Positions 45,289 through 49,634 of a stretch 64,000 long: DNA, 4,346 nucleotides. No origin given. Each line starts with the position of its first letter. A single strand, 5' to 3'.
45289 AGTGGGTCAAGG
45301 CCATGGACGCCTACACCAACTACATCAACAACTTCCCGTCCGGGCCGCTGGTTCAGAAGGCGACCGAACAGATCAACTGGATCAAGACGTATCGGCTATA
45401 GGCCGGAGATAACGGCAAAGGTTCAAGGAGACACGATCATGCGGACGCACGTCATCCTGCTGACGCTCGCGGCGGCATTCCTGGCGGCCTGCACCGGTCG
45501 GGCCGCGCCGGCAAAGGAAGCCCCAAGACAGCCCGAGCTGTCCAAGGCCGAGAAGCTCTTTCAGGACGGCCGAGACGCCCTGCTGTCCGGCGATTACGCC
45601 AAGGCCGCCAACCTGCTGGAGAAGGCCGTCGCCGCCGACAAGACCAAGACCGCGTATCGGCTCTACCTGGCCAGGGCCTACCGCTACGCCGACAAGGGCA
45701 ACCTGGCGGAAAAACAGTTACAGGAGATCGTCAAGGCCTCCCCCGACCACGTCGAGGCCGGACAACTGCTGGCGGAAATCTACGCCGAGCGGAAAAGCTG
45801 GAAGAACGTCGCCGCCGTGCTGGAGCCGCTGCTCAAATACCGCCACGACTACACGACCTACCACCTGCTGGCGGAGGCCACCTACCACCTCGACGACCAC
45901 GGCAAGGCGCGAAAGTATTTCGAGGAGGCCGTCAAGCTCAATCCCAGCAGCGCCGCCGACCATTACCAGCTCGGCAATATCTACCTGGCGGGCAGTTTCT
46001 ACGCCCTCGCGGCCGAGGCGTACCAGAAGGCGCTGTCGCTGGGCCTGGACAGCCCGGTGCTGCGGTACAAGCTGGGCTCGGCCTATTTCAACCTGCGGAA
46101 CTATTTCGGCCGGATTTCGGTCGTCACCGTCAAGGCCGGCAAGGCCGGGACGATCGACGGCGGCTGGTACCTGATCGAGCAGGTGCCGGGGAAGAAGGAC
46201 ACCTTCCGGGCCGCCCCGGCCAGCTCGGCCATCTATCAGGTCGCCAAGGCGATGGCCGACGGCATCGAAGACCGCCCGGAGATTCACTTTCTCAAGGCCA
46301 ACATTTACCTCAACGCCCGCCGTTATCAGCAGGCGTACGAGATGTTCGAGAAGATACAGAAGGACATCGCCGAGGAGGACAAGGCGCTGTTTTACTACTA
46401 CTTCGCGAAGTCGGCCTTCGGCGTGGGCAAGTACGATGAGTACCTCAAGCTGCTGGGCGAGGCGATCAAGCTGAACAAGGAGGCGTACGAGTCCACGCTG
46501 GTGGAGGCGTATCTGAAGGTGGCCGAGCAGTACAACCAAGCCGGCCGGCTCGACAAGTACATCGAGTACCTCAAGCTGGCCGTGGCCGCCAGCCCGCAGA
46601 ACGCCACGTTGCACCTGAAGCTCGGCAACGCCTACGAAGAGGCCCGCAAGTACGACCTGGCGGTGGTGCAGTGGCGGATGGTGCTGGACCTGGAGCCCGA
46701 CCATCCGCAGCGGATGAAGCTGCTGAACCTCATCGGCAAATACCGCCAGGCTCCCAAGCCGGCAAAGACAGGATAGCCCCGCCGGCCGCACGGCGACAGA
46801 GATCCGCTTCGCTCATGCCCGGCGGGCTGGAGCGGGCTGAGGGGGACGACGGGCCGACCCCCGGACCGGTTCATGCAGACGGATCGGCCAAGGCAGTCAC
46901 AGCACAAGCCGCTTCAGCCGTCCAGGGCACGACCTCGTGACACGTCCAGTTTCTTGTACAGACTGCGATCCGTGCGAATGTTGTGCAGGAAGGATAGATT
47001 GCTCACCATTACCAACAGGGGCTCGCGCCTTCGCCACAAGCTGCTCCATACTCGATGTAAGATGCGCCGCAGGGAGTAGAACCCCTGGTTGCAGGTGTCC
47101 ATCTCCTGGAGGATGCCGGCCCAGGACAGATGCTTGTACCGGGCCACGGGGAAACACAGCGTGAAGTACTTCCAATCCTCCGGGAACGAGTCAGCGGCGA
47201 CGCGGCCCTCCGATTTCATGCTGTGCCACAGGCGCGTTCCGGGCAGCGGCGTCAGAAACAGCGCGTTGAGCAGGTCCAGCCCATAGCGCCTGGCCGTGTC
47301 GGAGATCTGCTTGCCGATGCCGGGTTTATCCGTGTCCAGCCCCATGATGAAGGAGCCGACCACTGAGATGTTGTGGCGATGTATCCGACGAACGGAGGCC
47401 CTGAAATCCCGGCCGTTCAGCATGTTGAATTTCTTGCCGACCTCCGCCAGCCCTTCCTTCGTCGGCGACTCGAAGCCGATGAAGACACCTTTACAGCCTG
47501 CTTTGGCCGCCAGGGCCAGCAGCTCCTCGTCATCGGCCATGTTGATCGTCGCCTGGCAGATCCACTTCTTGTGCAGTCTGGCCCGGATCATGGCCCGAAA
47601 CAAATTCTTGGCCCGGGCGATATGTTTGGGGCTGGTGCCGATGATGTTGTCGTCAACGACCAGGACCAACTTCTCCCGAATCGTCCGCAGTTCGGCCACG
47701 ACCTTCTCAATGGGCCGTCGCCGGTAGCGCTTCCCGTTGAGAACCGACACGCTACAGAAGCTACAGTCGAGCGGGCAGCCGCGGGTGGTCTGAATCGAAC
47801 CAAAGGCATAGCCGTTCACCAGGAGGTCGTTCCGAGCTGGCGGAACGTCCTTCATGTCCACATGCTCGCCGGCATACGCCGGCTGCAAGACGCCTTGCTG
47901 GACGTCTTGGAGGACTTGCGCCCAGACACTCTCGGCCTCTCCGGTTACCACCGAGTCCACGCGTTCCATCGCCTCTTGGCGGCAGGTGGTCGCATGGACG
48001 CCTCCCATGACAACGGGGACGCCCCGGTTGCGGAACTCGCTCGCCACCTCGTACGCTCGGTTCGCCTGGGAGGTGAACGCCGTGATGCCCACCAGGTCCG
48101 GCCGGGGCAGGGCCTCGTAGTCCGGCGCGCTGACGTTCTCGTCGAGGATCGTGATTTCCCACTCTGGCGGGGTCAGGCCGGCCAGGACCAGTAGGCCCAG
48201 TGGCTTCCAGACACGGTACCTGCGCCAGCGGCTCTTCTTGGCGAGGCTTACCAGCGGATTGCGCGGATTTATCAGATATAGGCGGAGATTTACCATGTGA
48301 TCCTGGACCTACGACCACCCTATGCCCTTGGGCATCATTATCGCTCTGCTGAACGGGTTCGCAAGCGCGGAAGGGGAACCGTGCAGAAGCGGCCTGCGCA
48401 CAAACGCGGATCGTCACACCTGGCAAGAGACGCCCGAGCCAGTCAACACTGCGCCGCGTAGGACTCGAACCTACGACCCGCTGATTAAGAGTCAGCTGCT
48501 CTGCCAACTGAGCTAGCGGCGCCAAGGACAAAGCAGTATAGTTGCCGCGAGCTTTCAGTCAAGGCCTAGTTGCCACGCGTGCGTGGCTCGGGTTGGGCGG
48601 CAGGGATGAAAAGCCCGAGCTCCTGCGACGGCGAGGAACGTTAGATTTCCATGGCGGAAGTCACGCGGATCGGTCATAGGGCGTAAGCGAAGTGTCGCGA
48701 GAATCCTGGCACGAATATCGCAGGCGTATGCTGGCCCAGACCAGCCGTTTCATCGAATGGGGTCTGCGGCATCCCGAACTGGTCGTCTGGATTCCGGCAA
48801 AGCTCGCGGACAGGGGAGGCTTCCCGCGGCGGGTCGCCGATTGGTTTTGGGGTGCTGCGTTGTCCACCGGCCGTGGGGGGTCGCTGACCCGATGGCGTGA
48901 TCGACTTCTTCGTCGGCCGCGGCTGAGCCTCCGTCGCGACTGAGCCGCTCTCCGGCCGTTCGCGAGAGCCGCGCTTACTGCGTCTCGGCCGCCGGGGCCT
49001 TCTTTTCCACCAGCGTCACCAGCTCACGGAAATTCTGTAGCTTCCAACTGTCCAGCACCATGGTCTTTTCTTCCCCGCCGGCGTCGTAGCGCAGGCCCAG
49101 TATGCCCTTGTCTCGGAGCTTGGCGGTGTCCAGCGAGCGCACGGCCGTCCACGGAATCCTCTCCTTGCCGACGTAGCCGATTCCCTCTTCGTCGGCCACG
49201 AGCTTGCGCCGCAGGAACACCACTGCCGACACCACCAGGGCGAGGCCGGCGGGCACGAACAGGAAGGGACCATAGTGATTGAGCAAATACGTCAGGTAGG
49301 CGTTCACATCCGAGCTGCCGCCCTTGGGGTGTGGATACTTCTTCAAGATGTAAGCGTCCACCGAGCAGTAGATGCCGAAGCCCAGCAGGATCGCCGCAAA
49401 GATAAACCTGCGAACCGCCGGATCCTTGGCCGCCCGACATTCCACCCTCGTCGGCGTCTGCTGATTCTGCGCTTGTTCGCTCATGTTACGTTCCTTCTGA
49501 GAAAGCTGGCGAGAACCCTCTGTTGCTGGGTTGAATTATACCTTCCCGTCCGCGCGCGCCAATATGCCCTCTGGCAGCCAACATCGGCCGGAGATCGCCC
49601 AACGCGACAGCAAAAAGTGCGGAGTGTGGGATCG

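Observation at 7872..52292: Three full-length paralogs of an unnamed ~643-668 aa transglutaminase-core + Asp-box protein within 45 kb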

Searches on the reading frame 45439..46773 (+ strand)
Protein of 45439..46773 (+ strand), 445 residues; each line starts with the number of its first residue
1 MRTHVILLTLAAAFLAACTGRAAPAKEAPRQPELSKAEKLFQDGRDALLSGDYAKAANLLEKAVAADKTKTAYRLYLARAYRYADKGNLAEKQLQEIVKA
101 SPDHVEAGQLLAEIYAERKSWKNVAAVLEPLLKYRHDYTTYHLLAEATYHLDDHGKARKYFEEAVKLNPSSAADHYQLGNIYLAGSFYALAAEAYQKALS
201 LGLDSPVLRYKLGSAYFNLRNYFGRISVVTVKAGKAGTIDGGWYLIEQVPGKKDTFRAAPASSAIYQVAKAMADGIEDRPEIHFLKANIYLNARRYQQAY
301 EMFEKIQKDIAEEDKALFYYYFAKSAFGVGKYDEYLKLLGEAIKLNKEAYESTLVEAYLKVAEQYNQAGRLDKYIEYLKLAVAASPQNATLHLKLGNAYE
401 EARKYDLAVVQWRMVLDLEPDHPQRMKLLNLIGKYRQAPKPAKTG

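Call 18: search_protein_families(library=pfam, proteins=[window:45439-46773:+], max_evalue=0.001)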
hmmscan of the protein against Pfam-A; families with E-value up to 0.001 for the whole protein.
window:45439-46773:+ (445 aa): 17 families
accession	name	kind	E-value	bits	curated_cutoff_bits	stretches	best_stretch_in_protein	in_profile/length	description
PF13428.12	TPR_14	-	1.5e-19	69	23.5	1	355-397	1-43/44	Tetratricopeptide repeat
PF14559.12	TPR_19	-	1.3e-18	67.5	25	2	47-96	1-50/68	Tetratricopeptide repeat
PF07719.23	TPR_2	-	1e-16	60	27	1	140-170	3-33/34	Tetratricopeptide repeat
PF13432.12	TPR_16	-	8e-15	55.4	32.7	0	176-222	1-47/65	Tetratricopeptide repeat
PF13414.12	TPR_11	-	3.2e-12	46.4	26.8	0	188-218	10-40/42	TPR repeat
PF00515.34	TPR_1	-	2.1e-10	40.4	27.8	0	391-422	3-34/34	Tetratricopeptide repeat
PF13181.12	TPR_8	-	2.5e-10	40.1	25.7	1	139-170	2-33/34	Tetratricopeptide repeat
PF13424.12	TPR_12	-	4.3e-10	40.1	30.1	1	139-200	4-73/77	Tetratricopeptide repeat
PF23914.1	TPR_CcmH_CycH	-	3e-09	37.4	42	0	44-129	57-145/158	Cytochrome c-type biogenesis protein H TPR domain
PF12895.13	ANAPC3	-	1.1e-08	35.6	27.2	1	265-342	9-82/82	Anaphase-promoting complex, cyclosome, subunit 3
PF13431.12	TPR_17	-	1.3e-08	34.8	24.4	0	160-183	1-24/34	Tetratricopeptide repeat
PF23300.3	HEAT_Nup120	-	2.1e-07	31.4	29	1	266-409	12-145/170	Nucleoporin Nup120, HEAT repeats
PF13174.12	TPR_6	-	2.7e-06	28.1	26.3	0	393-421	4-32/33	Tetratricopeptide repeat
PF25058.1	ARM_TT21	-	2.7e-06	27.9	27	0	51-120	71-143/155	Tetratricopeptide repeat protein 21 ARM repeat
PF25063.1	ARM_TT21_C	-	6.4e-05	23.4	35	1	57-229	3-187/209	Tetratricopeptide repeat protein 21 C-terminal ARM domain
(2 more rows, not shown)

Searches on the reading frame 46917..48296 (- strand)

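Call 18: search_protein_families(library=pfam, proteins=[window:46917-48296:-], max_evalue=0.001)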
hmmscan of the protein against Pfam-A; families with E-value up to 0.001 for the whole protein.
window:46917-48296:- (460 aa): 2 families
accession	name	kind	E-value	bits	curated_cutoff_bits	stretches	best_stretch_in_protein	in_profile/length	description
PF04055.27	Radical_SAM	-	1.3e-15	58.4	29.5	1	168-322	1-153/166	Radical SAM superfamily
PF02310.24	B12-binding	-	8.9e-14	51.8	32.1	1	29-127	11-119/121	B12 binding domain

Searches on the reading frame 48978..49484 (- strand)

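Call 18: search_protein_families(library=pfam, proteins=[window:48978-49484:-], max_evalue=0.001)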
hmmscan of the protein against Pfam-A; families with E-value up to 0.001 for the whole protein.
window:48978-49484:- (169 aa): 0 families

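Call 44: search_protein_families(library=pfam, proteins=[window:48978-49484:-], max_evalue=0.1)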
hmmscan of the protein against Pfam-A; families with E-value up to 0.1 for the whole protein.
window:48978-49484:- (169 aa): 1 family
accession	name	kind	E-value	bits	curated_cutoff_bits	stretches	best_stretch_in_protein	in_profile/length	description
PF06724.16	DUF1206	-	0.09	13.3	26.2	0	59-90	31-63/70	Domain of Unknown Function (DUF1206)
